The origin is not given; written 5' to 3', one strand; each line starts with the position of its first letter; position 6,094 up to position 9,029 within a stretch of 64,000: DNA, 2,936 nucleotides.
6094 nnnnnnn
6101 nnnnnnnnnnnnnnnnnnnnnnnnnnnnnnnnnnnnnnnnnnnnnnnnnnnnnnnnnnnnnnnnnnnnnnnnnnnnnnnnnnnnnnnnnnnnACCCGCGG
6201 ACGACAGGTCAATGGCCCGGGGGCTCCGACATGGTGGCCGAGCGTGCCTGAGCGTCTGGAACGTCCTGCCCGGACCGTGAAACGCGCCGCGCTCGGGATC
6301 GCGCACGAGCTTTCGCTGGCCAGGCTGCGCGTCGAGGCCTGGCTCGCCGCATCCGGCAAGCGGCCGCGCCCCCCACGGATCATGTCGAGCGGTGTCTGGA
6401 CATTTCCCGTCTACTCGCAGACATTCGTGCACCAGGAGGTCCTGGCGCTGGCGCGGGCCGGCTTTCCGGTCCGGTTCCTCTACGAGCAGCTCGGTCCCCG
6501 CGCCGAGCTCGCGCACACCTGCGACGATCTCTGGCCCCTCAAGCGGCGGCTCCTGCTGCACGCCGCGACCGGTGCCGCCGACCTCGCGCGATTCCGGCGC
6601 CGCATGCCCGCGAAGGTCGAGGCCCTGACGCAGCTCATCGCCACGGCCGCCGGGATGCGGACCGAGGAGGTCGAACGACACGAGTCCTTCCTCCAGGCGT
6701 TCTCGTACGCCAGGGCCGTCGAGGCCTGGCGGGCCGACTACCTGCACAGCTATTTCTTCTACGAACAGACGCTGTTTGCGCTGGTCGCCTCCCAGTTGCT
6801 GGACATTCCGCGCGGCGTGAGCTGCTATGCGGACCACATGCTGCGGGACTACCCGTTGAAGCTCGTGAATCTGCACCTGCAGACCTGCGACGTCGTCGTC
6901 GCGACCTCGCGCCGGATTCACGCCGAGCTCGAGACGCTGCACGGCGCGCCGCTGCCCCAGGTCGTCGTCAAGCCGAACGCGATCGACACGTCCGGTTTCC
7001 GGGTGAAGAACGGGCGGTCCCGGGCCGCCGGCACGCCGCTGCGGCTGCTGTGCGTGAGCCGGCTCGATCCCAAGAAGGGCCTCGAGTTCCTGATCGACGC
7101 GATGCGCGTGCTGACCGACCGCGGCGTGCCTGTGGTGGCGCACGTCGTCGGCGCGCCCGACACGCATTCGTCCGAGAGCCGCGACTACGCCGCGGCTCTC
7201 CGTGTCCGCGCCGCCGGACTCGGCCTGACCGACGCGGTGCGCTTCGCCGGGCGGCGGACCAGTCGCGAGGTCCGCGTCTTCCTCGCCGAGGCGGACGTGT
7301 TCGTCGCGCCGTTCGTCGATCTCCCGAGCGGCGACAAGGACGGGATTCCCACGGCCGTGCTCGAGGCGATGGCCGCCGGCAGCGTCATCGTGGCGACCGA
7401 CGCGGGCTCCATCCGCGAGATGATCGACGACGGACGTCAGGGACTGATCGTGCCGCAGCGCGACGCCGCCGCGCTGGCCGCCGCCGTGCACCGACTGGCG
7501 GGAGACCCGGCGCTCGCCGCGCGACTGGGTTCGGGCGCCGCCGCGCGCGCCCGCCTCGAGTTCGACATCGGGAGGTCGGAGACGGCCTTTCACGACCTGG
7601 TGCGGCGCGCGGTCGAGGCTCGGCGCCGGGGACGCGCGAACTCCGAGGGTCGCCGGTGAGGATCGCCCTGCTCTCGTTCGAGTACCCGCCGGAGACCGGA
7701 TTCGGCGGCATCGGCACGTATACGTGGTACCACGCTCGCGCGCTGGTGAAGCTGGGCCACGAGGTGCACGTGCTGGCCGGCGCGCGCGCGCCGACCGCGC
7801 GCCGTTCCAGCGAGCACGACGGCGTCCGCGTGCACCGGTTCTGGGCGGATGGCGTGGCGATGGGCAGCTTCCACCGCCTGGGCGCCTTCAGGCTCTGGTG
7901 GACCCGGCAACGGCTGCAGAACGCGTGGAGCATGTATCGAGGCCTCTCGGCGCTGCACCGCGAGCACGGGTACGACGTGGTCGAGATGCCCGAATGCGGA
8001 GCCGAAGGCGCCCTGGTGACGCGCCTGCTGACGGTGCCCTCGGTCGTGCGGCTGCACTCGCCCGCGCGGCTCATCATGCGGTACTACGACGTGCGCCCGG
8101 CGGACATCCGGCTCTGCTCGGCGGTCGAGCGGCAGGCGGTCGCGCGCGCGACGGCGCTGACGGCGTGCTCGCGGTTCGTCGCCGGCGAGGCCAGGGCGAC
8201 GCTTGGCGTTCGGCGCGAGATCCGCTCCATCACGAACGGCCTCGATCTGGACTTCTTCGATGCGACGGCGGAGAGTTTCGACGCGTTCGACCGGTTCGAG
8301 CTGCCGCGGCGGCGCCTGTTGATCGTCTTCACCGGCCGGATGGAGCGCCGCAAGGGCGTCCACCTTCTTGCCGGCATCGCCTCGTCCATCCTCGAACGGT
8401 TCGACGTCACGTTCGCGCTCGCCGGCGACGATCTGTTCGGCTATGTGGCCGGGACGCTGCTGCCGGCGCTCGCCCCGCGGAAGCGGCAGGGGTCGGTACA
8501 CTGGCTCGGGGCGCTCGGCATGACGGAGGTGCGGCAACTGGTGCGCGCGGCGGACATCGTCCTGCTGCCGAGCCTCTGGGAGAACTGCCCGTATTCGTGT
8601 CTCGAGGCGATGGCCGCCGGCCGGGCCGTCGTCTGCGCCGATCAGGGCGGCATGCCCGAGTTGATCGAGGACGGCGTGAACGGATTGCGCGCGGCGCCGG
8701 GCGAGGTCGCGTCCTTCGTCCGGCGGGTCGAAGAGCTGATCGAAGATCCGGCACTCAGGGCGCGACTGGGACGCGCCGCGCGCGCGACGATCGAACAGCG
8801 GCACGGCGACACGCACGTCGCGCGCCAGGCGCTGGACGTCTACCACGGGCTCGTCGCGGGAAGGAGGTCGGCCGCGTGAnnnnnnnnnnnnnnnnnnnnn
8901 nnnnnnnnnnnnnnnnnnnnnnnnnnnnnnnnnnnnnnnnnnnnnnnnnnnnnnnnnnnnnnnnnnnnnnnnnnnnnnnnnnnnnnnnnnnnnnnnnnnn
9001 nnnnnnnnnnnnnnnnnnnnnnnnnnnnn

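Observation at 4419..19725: ABC-transporter-dependent glycan cluster with an unusual enzyme complement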

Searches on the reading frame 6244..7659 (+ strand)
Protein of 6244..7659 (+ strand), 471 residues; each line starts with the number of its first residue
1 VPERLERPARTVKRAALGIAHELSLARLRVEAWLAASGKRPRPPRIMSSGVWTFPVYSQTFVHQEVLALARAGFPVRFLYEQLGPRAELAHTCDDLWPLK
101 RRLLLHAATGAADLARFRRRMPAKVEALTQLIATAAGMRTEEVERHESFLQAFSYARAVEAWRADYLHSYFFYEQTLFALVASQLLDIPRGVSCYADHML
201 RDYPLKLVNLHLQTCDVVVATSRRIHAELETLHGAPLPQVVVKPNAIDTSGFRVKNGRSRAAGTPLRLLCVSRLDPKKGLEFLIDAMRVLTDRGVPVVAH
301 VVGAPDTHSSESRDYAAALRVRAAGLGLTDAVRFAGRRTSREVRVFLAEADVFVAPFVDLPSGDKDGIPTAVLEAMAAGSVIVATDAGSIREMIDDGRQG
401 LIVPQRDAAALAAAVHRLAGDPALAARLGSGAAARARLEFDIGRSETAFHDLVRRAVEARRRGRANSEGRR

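Call 7: search_protein_families(library=pfam, proteins=[window:6244-7659:+], max_evalue=0.01)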
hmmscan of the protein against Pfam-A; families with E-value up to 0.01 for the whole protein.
window:6244-7659:+ (471 aa): 4 families
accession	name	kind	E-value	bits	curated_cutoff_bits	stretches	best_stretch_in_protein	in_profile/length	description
PF13692.12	Glyco_trans_1_4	-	1.4e-31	110.1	27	1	267-420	3-141/142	Glycosyl transferases group 1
PF00534.26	Glycos_transf_1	-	1.6e-29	103.1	26.4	1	261-432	11-169/172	Glycosyl transferases group 1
PF13439.12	Glyco_transf_4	-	4.6e-07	30.4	28.5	1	148-250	57-169/170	Glycosyltransferase Family 4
PF13524.12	Glyco_trans_1_2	-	8.4e-06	26.2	25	1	320-439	16-132/144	Glycosyl transferase-like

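Call 8: search_protein_families(library=ncbifam, proteins=[window:6244-7659:+], max_evalue=0.001)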
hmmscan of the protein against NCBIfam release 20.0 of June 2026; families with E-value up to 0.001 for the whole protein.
window:6244-7659:+ (471 aa): 27 families (the best 25 are shown)
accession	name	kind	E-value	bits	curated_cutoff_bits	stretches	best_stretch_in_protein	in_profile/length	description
NF041876.1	EPS_EpsE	equivalog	2.3e-45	155.5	400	1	53-445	7-385/389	exopolysaccharide biosynthesis GT4 family glycosyltransferase EpsE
TIGR04005.1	wcaL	equivalog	2e-30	106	537.6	1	53-416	9-365/406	colanic acid biosynthesis glycosyltransferase WcaL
TIGR03088.1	stp2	hypoth_equivalog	1.6e-22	80.1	409.05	1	218-453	140-370/374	TIGR03088 family PEP-CTERM/XrtA system glycosyltransferase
TIGR02149.1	glgA_Coryne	subfamily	6.8e-18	64.9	302.4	1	164-441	84-375/391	glycogen synthase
TIGR04063.1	stp3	hypoth_equivalog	1.3e-16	60.5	442.05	1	233-423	175-362/397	TIGR04063 family PEP-CTERM/XrtA system glycosyltransferase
TIGR03449.1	mycothiol_MshA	equivalog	2.5e-14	53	462.5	1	215-445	165-392/406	D-inositol-3-phosphate glycosyltransferase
NF038011.1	PelF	equivalog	5.8e-14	52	100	1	231-422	273-458/489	GT4 family glycosyltransferase PelF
NF038229.1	Glyco4_Geo_Pelo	equivalog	1.3e-12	47.4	400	1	157-456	49-336/338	GPMC system family 4 glycosyltransferase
NF038295.1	EPS_HpsP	equivalog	3.8e-12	45.9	550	1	252-439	195-370/388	hormogonium polysaccharide biosynthesis glycosyltransferase HpsP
TIGR03999.1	thiol_BshA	equivalog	4e-12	45.7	273.7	1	207-452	137-369/375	N-acetyl-alpha-D-glucosaminyl L-malate synthase BshA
NF053787.1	GlcN_PG_synth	equivalog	2.6e-10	39.7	480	1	340-437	252-338/361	N-acetylglucosaminyl phosphatidylglycerol synthase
NF041879.1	EPS_EpsH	equivalog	7.3e-10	38.1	800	1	239-436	212-396/431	exopolysaccharide biosynthesis glycosyltransferase EpsH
NF046085.1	XrtY_assoc_Gly1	equivalog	9e-10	37.9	400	1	212-428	159-356/387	XrtY-associated glycosyltransferase XYAG1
NF047684.1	TeichurnBiosyTuaC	equivalog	3.1e-09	36.2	550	1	268-441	222-374/391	teichuronic acid biosynthesis protein TuaC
TIGR04047.1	MSMEG_0565_glyc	hypoth_equivalog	8.3e-09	35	259.85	1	213-433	137-353/373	MSMEG_0565 family glycosyltransferase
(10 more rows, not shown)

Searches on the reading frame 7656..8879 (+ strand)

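Call 7: search_protein_families(library=pfam, proteins=[window:7656-8879:+], max_evalue=0.01)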
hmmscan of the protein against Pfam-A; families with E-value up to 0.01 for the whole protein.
window:7656-8879:+ (407 aa): 7 families
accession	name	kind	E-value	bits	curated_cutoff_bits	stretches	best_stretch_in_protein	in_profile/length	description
PF13692.12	Glyco_trans_1_4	-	9.7e-29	100.9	27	1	222-364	3-142/142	Glycosyl transferases group 1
PF00534.26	Glycos_transf_1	-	1.7e-28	99.7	26.4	1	214-377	9-171/172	Glycosyl transferases group 1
PF13439.12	Glyco_transf_4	-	5.1e-21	75.9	28.5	1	16-199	1-169/170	Glycosyltransferase Family 4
PF13579.12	Glyco_trans_4_4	-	1.7e-18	67.9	29.7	1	17-195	1-158/158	Glycosyl transferase 4-like domain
PF13524.12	Glyco_trans_1_2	-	2.3e-12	47.5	25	1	251-394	15-144/144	Glycosyl transferase-like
PF20706.3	GT4-conflict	-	2e-08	34.1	26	1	291-389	274-365/385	Family 4 Glycosyltransferase in conflict systems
PF08323.17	Glyco_transf_5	-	0.0036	17.5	22.7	1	2-51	1-49/239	Starch synthase catalytic domain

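Call 8: search_protein_families(library=ncbifam, proteins=[window:7656-8879:+], max_evalue=0.001)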
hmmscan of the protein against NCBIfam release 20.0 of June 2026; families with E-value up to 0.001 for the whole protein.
window:7656-8879:+ (407 aa): 38 families (the best 25 are shown)
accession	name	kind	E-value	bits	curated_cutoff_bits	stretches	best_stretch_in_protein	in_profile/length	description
TIGR02149.1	glgA_Coryne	subfamily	1.7e-32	113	302.4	1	1-398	1-389/391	glycogen synthase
NF041876.1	EPS_EpsE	equivalog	5.5e-27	95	400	1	191-389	190-386/389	exopolysaccharide biosynthesis GT4 family glycosyltransferase EpsE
TIGR03999.1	thiol_BshA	equivalog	4.9e-24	85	273.7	1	157-399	137-373/375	N-acetyl-alpha-D-glucosaminyl L-malate synthase BshA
TIGR03449.1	mycothiol_MshA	equivalog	1.3e-21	77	462.5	1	12-397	16-401/406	D-inositol-3-phosphate glycosyltransferase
NF047684.1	TeichurnBiosyTuaC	equivalog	5.4e-21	75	550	1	110-399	117-389/391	teichuronic acid biosynthesis protein TuaC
TIGR03088.1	stp2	hypoth_equivalog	2.1e-20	73.1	409.05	1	187-397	160-371/374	TIGR03088 family PEP-CTERM/XrtA system glycosyltransferase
TIGR04047.1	MSMEG_0565_glyc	hypoth_equivalog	2.2e-20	73.1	259.85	1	2-397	1-372/373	MSMEG_0565 family glycosyltransferase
NF038229.1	Glyco4_Geo_Pelo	equivalog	5.5e-19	68.4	400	1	157-400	102-337/338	GPMC system family 4 glycosyltransferase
NF007640.0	PRK10307.1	subfamily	1.2e-17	63.9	276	1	152-391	159-399/411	WcaI family glycosyltransferase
NF053787.1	GlcN_PG_synth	equivalog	3.6e-17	62.3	480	1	122-400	102-360/361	N-acetylglucosaminyl phosphatidylglycerol synthase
NF038295.1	EPS_HpsP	equivalog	6e-16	58.4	550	1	156-399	146-387/388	hormogonium polysaccharide biosynthesis glycosyltransferase HpsP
TIGR04063.1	stp3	hypoth_equivalog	1.1e-15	57.5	442.05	1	151-400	144-396/397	TIGR04063 family PEP-CTERM/XrtA system glycosyltransferase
NF046085.1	XrtY_assoc_Gly1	equivalog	4.3e-13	48.9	400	1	216-399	205-384/387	XrtY-associated glycosyltransferase XYAG1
TIGR02095.1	glgA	subfamily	3.3e-12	45.8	328.45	1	213-344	285-414/477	glycogen/starch synthase, ADP-glucose type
TIGR04157.1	glyco_rSAM_CFB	subfamily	4.4e-12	45.7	400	1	208-352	215-354/406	TIGR04157 family glycosyltransferase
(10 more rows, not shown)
